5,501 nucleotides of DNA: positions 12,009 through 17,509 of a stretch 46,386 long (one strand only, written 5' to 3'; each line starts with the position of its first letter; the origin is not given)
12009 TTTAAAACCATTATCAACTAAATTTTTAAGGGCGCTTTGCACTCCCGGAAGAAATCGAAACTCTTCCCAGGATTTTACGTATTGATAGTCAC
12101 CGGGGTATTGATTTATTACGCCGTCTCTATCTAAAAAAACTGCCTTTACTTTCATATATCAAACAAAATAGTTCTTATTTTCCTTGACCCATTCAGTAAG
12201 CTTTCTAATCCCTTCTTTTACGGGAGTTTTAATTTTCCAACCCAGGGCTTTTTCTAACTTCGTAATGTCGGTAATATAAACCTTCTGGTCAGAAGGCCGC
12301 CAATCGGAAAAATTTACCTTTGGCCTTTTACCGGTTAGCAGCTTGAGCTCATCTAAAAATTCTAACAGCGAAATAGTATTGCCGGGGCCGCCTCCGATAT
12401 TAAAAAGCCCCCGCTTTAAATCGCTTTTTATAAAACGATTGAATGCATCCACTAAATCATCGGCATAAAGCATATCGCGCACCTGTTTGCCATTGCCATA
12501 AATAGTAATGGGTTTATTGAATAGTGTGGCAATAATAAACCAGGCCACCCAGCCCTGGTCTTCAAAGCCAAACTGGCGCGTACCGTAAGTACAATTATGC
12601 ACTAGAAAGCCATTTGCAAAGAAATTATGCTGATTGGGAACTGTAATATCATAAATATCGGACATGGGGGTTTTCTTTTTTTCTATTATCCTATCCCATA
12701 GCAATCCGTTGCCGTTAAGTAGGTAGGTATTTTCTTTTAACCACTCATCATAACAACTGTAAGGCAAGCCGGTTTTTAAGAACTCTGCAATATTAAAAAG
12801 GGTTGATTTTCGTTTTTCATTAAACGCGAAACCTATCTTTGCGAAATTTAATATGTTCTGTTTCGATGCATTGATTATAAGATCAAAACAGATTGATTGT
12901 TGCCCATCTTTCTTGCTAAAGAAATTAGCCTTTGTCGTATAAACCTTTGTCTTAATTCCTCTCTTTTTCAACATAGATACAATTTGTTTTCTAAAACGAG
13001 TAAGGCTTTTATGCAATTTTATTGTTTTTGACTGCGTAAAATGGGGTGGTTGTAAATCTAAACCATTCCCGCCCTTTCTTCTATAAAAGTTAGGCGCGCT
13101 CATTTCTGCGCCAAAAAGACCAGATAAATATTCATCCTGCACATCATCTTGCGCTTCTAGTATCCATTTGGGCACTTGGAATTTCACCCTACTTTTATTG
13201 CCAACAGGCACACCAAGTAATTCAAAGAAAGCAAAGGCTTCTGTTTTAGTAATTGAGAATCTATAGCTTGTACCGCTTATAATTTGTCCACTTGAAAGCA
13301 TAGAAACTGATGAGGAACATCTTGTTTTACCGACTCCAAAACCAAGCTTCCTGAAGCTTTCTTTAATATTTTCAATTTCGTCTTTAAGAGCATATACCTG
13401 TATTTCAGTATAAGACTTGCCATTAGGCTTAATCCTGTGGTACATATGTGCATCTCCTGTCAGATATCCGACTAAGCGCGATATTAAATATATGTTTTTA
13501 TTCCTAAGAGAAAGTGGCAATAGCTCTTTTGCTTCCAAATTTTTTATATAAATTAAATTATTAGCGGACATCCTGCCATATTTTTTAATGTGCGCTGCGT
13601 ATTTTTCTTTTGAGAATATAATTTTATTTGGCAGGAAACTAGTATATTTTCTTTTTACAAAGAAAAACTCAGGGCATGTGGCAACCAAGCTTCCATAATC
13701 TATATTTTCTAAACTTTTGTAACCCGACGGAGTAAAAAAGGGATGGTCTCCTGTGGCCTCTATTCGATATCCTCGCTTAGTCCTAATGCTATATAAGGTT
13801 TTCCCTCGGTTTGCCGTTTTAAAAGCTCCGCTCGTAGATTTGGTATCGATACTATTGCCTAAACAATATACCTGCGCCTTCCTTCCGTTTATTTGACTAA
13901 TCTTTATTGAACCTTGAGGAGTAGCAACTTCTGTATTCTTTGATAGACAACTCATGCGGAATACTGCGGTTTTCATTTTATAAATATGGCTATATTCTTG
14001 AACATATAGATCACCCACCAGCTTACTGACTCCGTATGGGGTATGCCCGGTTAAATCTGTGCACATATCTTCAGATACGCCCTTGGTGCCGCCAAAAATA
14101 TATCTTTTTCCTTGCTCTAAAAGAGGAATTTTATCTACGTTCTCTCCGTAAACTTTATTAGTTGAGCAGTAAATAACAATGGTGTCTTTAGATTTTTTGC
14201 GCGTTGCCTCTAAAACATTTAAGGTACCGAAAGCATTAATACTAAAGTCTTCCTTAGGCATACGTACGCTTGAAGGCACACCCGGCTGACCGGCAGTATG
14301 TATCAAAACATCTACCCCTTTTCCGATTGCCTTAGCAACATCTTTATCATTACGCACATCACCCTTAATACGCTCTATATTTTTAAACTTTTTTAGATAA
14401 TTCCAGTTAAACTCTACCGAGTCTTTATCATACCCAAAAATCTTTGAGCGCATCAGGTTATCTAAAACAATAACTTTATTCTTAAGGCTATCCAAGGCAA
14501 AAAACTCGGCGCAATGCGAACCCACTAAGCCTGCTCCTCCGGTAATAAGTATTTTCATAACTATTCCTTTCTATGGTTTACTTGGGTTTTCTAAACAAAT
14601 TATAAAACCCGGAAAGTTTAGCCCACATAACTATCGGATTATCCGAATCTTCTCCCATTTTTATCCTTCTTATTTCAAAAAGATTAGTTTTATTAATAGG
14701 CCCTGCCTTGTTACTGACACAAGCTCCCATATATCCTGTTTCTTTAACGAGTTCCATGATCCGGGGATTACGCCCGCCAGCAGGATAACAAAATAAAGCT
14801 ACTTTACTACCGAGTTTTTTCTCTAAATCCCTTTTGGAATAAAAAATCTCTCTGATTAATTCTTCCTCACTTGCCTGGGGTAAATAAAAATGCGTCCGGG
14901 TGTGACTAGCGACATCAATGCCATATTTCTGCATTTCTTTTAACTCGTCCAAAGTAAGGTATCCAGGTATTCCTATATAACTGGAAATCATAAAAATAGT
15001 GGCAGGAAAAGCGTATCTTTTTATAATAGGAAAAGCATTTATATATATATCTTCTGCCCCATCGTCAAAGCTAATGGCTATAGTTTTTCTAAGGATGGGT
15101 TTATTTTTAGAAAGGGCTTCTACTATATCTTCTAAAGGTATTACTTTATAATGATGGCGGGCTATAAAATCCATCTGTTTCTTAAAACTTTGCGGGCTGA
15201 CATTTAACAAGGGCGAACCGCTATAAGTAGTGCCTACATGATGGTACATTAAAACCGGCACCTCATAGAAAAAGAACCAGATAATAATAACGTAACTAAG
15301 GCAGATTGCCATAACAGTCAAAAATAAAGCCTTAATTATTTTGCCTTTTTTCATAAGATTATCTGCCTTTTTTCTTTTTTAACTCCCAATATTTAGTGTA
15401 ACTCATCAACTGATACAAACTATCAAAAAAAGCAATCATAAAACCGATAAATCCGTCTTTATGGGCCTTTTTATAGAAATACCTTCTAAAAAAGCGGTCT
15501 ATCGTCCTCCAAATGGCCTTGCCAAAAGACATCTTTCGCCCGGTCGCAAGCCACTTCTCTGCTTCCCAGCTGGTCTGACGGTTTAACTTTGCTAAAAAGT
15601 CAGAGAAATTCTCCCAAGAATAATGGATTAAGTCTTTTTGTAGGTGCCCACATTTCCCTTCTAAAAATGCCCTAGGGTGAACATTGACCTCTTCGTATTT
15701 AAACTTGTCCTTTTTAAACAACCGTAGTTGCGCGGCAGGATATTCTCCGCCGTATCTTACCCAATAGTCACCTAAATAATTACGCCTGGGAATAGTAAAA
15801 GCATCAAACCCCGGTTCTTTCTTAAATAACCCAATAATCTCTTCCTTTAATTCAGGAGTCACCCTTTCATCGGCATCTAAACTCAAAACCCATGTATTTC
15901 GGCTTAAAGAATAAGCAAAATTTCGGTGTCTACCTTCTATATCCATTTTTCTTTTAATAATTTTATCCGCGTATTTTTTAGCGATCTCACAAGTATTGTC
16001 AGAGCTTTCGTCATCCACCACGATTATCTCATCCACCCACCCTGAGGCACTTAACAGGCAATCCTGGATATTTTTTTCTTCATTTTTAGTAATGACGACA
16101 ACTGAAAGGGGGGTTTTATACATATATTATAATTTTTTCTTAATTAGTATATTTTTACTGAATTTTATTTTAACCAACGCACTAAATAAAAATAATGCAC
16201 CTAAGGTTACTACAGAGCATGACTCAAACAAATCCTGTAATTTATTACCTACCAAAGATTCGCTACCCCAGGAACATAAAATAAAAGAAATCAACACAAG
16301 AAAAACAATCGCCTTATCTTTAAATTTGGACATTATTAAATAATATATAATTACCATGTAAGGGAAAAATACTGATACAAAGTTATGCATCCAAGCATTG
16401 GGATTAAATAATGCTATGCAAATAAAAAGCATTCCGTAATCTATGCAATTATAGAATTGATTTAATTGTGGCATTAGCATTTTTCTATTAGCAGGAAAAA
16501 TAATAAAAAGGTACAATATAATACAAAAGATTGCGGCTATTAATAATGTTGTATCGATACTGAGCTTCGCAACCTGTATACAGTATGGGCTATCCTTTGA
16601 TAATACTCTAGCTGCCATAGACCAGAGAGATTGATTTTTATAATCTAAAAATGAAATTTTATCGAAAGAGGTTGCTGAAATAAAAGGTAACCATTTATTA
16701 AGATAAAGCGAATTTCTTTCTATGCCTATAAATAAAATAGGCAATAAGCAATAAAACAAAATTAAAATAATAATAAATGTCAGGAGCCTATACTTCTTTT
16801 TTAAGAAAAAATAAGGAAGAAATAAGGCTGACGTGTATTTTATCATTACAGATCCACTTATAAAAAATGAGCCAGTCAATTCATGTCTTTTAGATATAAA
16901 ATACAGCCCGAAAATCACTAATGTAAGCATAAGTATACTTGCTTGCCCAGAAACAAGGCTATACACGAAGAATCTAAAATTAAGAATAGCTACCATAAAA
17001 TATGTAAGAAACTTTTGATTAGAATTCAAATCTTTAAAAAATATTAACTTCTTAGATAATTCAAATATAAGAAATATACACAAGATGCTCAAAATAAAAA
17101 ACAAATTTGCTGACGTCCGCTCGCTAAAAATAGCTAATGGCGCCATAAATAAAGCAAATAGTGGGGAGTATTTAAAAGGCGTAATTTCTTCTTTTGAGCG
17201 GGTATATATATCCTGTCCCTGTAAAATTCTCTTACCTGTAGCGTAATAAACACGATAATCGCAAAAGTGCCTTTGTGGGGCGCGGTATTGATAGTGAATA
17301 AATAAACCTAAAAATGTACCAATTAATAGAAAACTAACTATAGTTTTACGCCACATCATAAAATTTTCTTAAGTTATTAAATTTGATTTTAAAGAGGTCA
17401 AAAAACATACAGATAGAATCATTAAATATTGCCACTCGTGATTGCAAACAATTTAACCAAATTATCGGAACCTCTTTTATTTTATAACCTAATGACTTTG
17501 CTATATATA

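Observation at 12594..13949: Full-length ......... intein inside a CDP-paratose-2-epimerase-like sugar-nucleotide SDR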

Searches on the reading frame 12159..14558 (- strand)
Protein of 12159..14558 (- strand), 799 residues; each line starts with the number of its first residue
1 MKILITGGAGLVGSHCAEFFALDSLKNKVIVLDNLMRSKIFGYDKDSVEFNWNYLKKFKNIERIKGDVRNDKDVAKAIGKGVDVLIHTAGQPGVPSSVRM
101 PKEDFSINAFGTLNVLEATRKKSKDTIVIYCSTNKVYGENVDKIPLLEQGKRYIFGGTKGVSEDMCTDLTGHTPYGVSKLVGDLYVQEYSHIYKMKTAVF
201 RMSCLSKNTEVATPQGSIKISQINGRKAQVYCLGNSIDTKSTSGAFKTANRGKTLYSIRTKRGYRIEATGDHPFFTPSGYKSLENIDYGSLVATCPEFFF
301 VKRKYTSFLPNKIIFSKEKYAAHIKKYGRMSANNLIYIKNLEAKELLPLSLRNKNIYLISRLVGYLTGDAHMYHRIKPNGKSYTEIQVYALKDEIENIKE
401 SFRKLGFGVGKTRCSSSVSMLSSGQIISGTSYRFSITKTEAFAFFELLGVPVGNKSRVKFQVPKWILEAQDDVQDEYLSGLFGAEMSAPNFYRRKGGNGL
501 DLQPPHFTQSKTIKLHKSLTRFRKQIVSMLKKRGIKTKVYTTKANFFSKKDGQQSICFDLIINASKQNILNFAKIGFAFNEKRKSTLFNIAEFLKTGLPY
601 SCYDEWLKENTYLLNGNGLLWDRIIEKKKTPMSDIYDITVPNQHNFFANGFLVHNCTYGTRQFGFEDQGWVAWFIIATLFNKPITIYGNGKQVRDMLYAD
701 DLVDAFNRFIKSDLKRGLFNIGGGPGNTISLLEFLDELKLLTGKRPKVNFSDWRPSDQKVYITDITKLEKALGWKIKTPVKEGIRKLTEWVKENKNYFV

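Call 4: search_protein_families(library=pfam, proteins=[window:12159-14558:-], max_evalue=1)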
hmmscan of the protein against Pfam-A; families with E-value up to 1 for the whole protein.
window:12159-14558:- (799 aa): 11 families
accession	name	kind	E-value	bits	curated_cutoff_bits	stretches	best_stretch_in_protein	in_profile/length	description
PF16363.11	GDP_Man_Dehyd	-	4.6e-36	125.4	27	2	4-236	1-217/332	GDP-mannose 4,6 dehydratase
PF01370.27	Epimerase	-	3.4e-35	122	20.9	2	3-203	1-170/240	NAD dependent epimerase/dehydratase family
PF14890.11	Intein_splicing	-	9.4e-18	64.9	35.8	1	235-655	31-155/155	Intein splicing domain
PF01073.25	3Beta_HSD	-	1.3e-14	54.3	22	1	4-147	1-130/280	3-beta hydroxysteroid dehydrogenase/isomerase family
PF02719.21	Polysacc_synt_2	-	6.5e-11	42.4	20.2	1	3-136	1-131/293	Polysaccharide biosynthesis protein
PF07993.18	NAD_binding_4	-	4.3e-08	33.1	20.1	1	5-218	1-216/258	Male sterility protein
PF04321.23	RmlD_sub_bind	-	4.2e-06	26.5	27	1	1-205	1-151/287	RmlD substrate binding domain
PF13460.12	NAD_binding_10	-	0.0077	16.6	27.2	1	59-129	39-95/184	NAD(P)H-binding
PF08659.16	KR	-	0.029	14.7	22.6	1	3-139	3-143/180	KR domain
PF00056.29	Ldh_1_N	-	0.043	14.3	27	1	1-127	1-113/141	lactate/malate dehydrogenase, NAD binding domain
PF14528.11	LAGLIDADG_3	-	0.13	13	22.5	1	473-564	2-71/82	LAGLIDADG-like domain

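Call 60: list_cluster_members(proteins=[P0132, P0123, P0124, P0122, P0125, window:12162-14558:-])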
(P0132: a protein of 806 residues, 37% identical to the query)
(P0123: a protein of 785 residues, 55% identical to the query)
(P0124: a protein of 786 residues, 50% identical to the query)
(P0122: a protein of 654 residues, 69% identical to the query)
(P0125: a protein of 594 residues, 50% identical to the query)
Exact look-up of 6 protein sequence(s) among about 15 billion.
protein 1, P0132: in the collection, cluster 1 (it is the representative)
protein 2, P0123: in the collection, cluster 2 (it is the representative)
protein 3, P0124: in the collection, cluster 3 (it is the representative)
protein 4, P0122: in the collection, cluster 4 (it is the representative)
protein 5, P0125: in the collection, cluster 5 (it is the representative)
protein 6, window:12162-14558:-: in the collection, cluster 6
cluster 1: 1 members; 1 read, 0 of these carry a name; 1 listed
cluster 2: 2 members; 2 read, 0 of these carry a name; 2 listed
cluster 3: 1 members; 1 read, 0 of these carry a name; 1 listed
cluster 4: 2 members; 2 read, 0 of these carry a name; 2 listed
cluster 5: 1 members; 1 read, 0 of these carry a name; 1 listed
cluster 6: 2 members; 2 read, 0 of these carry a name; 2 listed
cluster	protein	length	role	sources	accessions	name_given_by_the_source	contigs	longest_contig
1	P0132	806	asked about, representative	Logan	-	-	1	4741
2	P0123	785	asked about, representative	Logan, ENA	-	-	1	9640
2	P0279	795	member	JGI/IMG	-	-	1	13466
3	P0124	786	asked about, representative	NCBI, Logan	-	-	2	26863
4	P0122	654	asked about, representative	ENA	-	-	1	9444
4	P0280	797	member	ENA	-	-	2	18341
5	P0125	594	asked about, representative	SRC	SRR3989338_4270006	-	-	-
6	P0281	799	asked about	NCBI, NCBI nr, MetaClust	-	-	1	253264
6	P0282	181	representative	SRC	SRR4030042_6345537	-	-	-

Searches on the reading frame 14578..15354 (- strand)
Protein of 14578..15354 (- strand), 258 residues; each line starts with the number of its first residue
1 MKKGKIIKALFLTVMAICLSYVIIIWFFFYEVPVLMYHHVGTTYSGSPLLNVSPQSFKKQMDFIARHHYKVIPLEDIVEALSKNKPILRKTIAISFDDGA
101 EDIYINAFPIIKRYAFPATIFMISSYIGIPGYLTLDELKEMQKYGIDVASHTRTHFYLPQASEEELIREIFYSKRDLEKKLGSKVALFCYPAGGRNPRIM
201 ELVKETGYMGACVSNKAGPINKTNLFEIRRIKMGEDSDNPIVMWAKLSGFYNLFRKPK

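Call 44: search_protein_families(library=pfam, proteins=[window:14578-15354:-], max_evalue=0.00001)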
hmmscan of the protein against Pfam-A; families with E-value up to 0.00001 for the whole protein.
window:14578-15354:- (258 aa): 1 family
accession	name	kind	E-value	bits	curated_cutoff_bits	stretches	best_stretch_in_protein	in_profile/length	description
PF01522.26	Polysacc_deac_1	-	3.3e-26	92.1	23.1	1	89-209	6-122/124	Polysaccharide deacetylase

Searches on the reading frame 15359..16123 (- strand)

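Call 44: search_protein_families(library=pfam, proteins=[window:15359-16123:-], max_evalue=0.00001)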
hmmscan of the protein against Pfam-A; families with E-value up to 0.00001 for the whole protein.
window:15359-16123:- (254 aa): 2 families
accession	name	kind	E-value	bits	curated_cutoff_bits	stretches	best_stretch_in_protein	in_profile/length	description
PF00535.33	Glycos_transf_2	-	5.2e-21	75.7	23.3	1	7-138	1-139/168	Glycosyl transferase family 2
PF13704.12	Glyco_tranf_2_4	-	3.6e-07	31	27.5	1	13-86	1-82/98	Glycosyl transferase family 2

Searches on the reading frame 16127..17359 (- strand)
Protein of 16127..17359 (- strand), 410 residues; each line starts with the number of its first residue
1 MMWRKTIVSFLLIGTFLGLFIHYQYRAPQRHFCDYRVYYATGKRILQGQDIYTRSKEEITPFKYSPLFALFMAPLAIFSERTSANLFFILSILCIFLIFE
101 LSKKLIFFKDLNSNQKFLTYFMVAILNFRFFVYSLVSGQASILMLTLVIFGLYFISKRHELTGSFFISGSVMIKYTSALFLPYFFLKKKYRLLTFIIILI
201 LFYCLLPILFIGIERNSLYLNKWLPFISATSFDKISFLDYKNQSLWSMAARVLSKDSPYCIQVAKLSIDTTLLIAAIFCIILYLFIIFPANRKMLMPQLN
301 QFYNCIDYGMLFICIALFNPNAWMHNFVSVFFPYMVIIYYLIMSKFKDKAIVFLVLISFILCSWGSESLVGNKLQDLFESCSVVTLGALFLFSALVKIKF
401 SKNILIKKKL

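Call 44: search_protein_families(library=pfam, proteins=[window:16127-17359:-], max_evalue=0.00001)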
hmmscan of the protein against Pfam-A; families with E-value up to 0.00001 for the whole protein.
window:16127-17359:- (410 aa): 1 family
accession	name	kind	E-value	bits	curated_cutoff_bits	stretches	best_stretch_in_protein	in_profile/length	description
PF09594.16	GT87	-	2.9e-21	76.8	25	1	62-285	1-210/237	Glycosyltransferase family 87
